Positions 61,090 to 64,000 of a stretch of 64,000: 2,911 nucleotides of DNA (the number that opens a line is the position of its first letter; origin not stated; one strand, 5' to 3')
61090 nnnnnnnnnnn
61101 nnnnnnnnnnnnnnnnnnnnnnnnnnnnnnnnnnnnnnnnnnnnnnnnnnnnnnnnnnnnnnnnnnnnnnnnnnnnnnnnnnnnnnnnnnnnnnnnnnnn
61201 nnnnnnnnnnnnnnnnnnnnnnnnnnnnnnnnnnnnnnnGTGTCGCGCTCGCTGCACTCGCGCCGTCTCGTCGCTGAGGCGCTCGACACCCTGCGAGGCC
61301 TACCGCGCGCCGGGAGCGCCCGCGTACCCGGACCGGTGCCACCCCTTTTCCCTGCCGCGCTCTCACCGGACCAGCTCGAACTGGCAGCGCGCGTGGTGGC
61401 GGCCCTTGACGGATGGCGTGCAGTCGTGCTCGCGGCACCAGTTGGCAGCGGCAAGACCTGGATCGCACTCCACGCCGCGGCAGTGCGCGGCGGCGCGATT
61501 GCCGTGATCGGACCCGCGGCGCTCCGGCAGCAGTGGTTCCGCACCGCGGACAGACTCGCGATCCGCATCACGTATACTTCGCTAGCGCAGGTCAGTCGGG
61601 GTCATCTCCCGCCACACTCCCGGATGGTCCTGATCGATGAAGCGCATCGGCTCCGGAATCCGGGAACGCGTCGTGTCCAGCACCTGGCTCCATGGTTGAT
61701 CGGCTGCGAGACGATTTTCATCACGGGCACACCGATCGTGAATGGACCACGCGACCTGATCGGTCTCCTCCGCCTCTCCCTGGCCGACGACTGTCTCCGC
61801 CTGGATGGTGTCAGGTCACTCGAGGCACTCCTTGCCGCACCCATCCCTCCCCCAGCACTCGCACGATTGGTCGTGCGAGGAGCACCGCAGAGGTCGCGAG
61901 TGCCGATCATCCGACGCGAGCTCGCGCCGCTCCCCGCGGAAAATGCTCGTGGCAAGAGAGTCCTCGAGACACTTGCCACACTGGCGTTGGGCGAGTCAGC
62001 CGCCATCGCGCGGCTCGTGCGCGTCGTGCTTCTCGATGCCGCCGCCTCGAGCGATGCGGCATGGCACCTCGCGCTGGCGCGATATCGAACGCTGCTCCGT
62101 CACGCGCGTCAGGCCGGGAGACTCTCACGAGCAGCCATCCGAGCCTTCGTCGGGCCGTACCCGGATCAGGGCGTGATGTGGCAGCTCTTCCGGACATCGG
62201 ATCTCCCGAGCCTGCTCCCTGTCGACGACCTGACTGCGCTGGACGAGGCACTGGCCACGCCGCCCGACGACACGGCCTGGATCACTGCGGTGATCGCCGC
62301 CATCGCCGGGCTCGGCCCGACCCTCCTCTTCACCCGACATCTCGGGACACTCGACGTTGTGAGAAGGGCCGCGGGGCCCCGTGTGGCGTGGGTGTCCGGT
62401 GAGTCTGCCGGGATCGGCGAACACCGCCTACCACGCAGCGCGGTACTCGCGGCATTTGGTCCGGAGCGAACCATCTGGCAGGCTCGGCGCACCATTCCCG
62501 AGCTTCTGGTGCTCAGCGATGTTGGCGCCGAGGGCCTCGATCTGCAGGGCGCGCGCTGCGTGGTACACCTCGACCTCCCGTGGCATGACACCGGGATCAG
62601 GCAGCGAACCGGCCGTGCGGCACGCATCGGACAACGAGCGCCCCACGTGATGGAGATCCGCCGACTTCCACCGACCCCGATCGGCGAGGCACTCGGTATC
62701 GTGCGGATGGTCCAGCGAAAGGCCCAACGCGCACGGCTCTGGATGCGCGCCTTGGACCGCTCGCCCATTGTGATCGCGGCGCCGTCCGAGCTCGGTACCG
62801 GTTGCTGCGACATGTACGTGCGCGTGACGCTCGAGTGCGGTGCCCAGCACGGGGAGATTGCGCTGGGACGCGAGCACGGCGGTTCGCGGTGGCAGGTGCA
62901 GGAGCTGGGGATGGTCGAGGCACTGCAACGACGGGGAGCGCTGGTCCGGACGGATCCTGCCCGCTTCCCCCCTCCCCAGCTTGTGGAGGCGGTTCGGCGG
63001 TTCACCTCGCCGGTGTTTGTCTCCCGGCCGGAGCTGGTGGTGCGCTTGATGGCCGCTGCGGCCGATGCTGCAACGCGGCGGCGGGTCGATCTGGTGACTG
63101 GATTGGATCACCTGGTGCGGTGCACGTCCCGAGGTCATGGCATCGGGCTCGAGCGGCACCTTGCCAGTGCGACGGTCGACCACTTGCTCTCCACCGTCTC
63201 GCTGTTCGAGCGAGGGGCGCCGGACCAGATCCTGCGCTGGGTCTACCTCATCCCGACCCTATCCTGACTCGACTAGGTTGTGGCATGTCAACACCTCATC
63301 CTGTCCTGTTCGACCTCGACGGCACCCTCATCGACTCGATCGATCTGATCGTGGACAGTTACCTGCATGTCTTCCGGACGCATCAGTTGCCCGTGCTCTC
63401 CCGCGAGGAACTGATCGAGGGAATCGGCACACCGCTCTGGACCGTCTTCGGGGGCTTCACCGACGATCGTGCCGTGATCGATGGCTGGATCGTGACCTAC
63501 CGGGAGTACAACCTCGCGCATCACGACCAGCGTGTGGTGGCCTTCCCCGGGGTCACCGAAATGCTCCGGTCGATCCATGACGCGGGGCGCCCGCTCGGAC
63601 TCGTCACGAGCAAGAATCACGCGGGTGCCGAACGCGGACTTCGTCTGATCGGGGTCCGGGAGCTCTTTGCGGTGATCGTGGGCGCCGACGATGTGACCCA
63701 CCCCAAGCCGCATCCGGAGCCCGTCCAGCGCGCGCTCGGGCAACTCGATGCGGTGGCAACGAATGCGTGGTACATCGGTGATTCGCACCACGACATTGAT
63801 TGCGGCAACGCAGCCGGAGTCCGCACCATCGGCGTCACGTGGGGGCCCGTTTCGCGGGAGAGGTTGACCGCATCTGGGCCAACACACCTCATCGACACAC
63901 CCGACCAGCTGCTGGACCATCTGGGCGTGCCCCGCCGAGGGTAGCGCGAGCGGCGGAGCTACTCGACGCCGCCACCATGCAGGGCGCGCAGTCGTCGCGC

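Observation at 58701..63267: PglX-like N6-adenine methyltransferase overlapping an SNF2 helicase gene, with no nuclease and no BREX/DISARM partners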

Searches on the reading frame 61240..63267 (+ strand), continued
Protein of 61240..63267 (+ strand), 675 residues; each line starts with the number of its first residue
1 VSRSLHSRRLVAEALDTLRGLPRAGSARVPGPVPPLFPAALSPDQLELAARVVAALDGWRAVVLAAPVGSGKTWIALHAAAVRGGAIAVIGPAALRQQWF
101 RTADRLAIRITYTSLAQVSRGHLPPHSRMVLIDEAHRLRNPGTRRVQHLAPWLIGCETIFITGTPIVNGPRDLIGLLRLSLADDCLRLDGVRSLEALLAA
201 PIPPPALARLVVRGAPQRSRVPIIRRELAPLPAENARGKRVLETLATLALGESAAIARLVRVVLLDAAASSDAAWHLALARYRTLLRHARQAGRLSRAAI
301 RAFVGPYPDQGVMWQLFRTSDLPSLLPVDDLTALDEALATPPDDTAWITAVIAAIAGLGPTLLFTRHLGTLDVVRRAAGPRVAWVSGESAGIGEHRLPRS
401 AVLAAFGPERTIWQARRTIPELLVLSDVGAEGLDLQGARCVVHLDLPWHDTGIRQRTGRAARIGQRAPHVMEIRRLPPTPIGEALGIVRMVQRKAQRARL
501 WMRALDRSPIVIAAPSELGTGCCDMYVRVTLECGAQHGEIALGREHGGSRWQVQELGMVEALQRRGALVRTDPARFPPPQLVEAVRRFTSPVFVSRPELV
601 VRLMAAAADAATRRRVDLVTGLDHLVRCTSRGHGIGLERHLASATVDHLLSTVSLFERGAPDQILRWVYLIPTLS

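Call 61: search_protein_families(library=padloc, proteins=[L089:10001-13318:+, L089:13311-15713:+], max_evalue=0.001)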
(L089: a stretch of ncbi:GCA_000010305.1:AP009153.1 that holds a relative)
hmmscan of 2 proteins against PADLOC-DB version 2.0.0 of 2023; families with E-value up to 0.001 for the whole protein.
L089:10001-13318:+ (1105 aa): 48 families (the best 25 are shown)
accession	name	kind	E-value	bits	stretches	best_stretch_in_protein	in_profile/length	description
PDLC03601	REase_MTase_IIG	-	1.1e-36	124.1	2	160-380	195-406/1110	Type IIG restriction enzyme-methyltransferase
PDLC02643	DrmMI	-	2.5e-28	96.5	2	446-710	664-933/1347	DrmMI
PDLC03596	REase_MTase_IIG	-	2.5e-25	86.7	2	402-509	532-642/1148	Type IIG restriction enzyme-methyltransferase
PDLC03630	REase_MTase_IIG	-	3.7e-23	79.3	2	630-896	603-863/1100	Type IIG restriction enzyme-methyltransferase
PDLC03313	MTase_II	-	2.4e-19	67.3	1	630-861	142-354/563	Type II methyltransferase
PDLC03604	REase_MTase_IIG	-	4.3e-19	66.1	2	617-757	519-646/1011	Type IIG restriction enzyme-methyltransferase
PDLC03629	REase_MTase_IIG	-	2.6e-18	63.3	2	349-511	371-538/1182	Type IIG restriction enzyme-methyltransferase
PDLC02638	DrmMI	-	5.3e-18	62.6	2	350-430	545-618/935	DrmMI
PDLC03612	REase_MTase_IIG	-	2.2e-17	60.6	1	618-766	792-921/1247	Type IIG restriction enzyme-methyltransferase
PDLC03335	MTase_II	-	2.8e-17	60.6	1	630-756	193-302/607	Type II methyltransferase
PDLC03598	REase_MTase_IIG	-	1.9e-16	57.1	1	201-432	183-382/912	Type IIG restriction enzyme-methyltransferase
PDLC03628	REase_MTase_IIG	-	6.5e-16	55.6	2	212-369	191-347/1100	Type IIG restriction enzyme-methyltransferase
PDLC02529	PglX|PglXI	-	1.3e-15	54.2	1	409-509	226-322/1189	PglX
PDLC03348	MTase_II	-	3.7e-15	53.5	2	343-478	204-313/727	Type II methyltransferase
PDLC04134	mad2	-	1.5e-14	51.8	1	329-477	248-336/492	mads_2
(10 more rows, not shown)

L089:13311-15713:+ (800 aa): 31 families (the best 25 are shown)
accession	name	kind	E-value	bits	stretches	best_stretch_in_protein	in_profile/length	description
PDLC02843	DpdE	-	4.1e-20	69.3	2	44-194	157-304/1091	DpdE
PDLC02619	DrmD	-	1.1e-19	68.2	2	449-507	489-547/872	DrmD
PDLC02500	BrxHI|BrxHII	-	7.6e-18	62.4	2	448-499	528-579/933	BrxHI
PDLC02840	DpdE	-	2.8e-16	57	2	44-197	158-312/1091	DpdE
PDLC01075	C3a139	-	1.4e-15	54.8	1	446-524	681-758/948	HKD+Snf2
PDLC02623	DrmD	-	2.8e-14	49.8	2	449-504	579-634/1040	DrmD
PDLC00659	HmaA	-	1.1e-13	47.9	1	448-505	565-621/1176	SNF2 helicase / DEAD-box helicase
PDLC02621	DrmD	-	3.5e-13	46.7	1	445-520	574-651/1040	DrmD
PDLC02193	PLD_Helicase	-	9.6e-12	41.9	1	448-505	752-809/905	-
PDLC04556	PDC-M27C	-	1.5e-11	41.4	2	139-206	184-259/892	-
PDLC02841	DpdE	-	8.3e-11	38.3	2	45-198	168-315/1037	DpdE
PDLC04554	PDC-M27C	-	3.1e-10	36.9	1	50-86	40-76/1217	-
PDLC02634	DrmD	-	1.8e-09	34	1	449-508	538-597/900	DrmD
PDLC02632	DrmD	-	1.4e-08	31.7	1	445-507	575-638/662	DrmD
PDLC02572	DrmA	-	1.4e-08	31.2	1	444-518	571-649/1043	DrmA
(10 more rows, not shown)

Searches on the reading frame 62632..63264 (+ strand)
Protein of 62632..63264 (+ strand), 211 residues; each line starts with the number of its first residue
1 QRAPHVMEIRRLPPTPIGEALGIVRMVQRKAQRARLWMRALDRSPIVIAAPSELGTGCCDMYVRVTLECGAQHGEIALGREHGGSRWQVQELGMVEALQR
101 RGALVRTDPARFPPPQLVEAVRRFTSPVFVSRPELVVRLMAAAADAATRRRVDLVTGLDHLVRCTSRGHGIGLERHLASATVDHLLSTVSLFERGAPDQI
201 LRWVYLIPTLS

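Call 41: predict_structure(alignment_id=A4)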
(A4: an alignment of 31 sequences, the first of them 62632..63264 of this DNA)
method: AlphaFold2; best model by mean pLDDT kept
length: 211 residues; sequences in the alignment: 31
mean_pLDDT: 82.2   pTM: 0.55
mean pLDDT of the five models: 82.2, 81.6, 79.9, 79.5, 78.0
residues with pLDDT >= 90: 84; 70-90: 97; 50-70: 18; < 50: 12
segments of 3 or more residues with pLDDT < 50: 45-53
pLDDT, mean of each block of 10 residues (from residue 1): 68 73 82 83 51 64 90 91 92 93 86 87 82 89 96 94 84 89 94 63 80 48
secondary structure, 60 per line:
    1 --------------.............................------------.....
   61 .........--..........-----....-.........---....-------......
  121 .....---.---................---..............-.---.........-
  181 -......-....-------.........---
elements in order: H15-43 E59-69 E72-81 E87-90 H92-100 E104-107 H115-125 H133-148 H152-165 H171-179 H182-187 H189-192 E200-208

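Call 43: fold_search(model_id=the predicted structure, library=pdb)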
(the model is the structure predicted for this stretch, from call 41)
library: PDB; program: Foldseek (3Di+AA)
matches with E <= 10: 247; with E <= 0.001: 0
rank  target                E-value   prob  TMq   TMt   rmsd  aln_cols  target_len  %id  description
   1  5vba_A                8.9e-01  0.08  0.12  0.07  14.5        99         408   11  Structure of EspG1 chaperone from the type VII (ESX-1) secretion system determined with the assistance of N-terminal T (released 2017-07-05)
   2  9brq_6                1.1e+00  0.02  0.11  0.07  28.3       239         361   11  Intact V-ATPase State 3 and synaptophysin complex in mouse brain isolated synaptic vesicles (released 2024-06-19)
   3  6c8r_A                1.4e+00  0.07  0.16  0.11  10.9       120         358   10  Loganic acid O-methyltransferase complexed with SAH and loganic acid (released 2018-02-07)
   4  5ig9_H                1.4e+00  0.06  0.12  0.09   9.9        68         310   19  Crystal structure of macrocyclase MdnC bound with precursor peptide MdnA from Microcystis aeruginosa MRC (released 2016-09-21)
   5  5ig9_E                1.4e+00  0.05  0.12  0.09  10.1        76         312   17  Crystal structure of macrocyclase MdnC bound with precursor peptide MdnA from Microcystis aeruginosa MRC (released 2016-09-21)
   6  4mz3_A                1.4e+00  0.15  0.13  0.21  11.3        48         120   17  Crystal structure of the voltage-gated sodium channel beta 4 subunit extracellular domain, C131W mutant (released 2013-12-04)
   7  5tru_c                1.4e+00  0.11  0.12  0.20   9.8        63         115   14  Structure of the first-in-class checkpoint inhibitor Ipilimumab bound to human CTLA-4 (released 2017-05-10)
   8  5ig9_G                1.4e+00  0.05  0.12  0.09  10.1        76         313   17  Crystal structure of macrocyclase MdnC bound with precursor peptide MdnA from Microcystis aeruginosa MRC (released 2016-09-21)
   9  5zdn                  1.4e+00  0.04  0.11  0.12  19.4       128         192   16  The complex structure of FomD with CDP (released 2018-07-25)
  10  6rp8_c                1.5e+00  0.10  0.12  0.21  10.3        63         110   14  Crystal Structure of Ipilimumab Fab complexed with CTLA-4 at 2.6A resolution (released 2020-07-08)
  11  5ig9_A                1.5e+00  0.05  0.12  0.08  10.1        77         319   17  Crystal structure of macrocyclase MdnC bound with precursor peptide MdnA from Microcystis aeruginosa MRC (released 2016-09-21)
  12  8guo_A                1.6e+00  0.14  0.14  0.17   6.0        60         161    7  Crystal structure of the nuclease domain of EsaD in complex with EsaG from Staphylococcus aureus (released 2022-11-09)
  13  5ig9_C                1.6e+00  0.05  0.12  0.09  10.1        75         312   17  Crystal structure of macrocyclase MdnC bound with precursor peptide MdnA from Microcystis aeruginosa MRC (released 2016-09-21)
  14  6rpj_E                1.8e+00  0.10  0.13  0.20  10.2        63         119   14  A Non-blocking anti-CTLA-4 Nanobody complexed with CTLA-4 (released 2020-07-08)
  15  7elx_C                2.1e+00  0.08  0.12  0.19   9.5        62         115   14  The crystal structure of CTLA-4 and Fab (released 2021-06-30)
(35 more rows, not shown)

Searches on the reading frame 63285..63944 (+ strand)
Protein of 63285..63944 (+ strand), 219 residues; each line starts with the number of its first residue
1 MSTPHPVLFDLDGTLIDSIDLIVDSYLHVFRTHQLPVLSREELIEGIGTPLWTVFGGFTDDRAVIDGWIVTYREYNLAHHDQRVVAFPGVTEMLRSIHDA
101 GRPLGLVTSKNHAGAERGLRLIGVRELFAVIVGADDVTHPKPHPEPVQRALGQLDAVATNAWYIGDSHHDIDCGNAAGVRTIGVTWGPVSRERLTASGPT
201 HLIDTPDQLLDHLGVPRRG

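Call 60: search_protein_families(library=ncbifam, proteins=[window:63285-63944:+], max_evalue=0.001)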
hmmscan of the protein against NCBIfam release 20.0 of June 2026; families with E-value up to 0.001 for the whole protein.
window:63285-63944:+ (219 aa): 36 families (the best 25 are shown)
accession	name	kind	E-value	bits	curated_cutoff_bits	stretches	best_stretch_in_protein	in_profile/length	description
NF009804.0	PRK13288.1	equivalog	7.5e-60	202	218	1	7-212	6-209/215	pyrophosphatase PpaX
TIGR01449.2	PGP_bact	equivalog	1.2e-33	116.5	180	1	7-212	1-212/213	phosphoglycolate phosphatase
TIGR01454.1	AHBA_synth_RP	hypoth_equivalog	4.4e-28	98.3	246.65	1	82-212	72-202/205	AHBA synthesis associated protein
NF009695.0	PRK13222.1-2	equivalog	4.7e-28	98.2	225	1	5-213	7-222/226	phosphoglycolate phosphatase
NF009697.0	PRK13222.1-4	equivalog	9e-28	97.2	327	1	7-216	10-225/232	phosphoglycolate phosphatase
NF009694.0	PRK13222.1-1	equivalog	3.8e-26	91.9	415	1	81-217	107-243/252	phosphoglycolate phosphatase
NF009700.0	PRK13226.1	equivalog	5.3e-22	78.6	342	1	3-189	11-199/229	phosphoglycolate phosphatase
NF009696.0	PRK13222.1-3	equivalog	3.5e-19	69.4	359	1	6-208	5-211/223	N-acetylmuramic acid 6-phosphate phosphatase MupP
TIGR03351.1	PhnX-like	hypoth_equivalog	7e-19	68.7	218.9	1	7-209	4-215/220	phosphonatase-like hydrolase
TIGR02009.1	PGMB-YQAB-SF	subfamily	2.8e-16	60.3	153.35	1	7-184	4-186/186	beta-phosphoglucomutase family hydrolase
TIGR02253.1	CTE7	subfamily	3.1e-16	59.8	169.75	1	80-191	89-201/221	TIGR02253 family HAD-type hydrolase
NF009698.0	PRK13223.1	equivalog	4.1e-16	59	466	1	4-210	13-226/272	phosphoglycolate phosphatase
NF053653.1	InDiPhoBT2121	equivalog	6e-16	58.7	245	1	6-211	3-213/216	inorganic diphosphatase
NF008087.0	PRK10826.1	equivalog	3.3e-14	53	191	1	7-184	10-191/222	hexitol phosphatase HxpB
NF009699.0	PRK13225.1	equivalog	2.4e-13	50.2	368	1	85-211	142-265/273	phosphoglycolate phosphatase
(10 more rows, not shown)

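Call 61: search_protein_families(library=padloc, proteins=[window:63285-63944:+], max_evalue=0.001)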
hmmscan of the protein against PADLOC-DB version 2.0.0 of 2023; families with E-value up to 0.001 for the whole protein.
window:63285-63944:+ (219 aa): 0 families
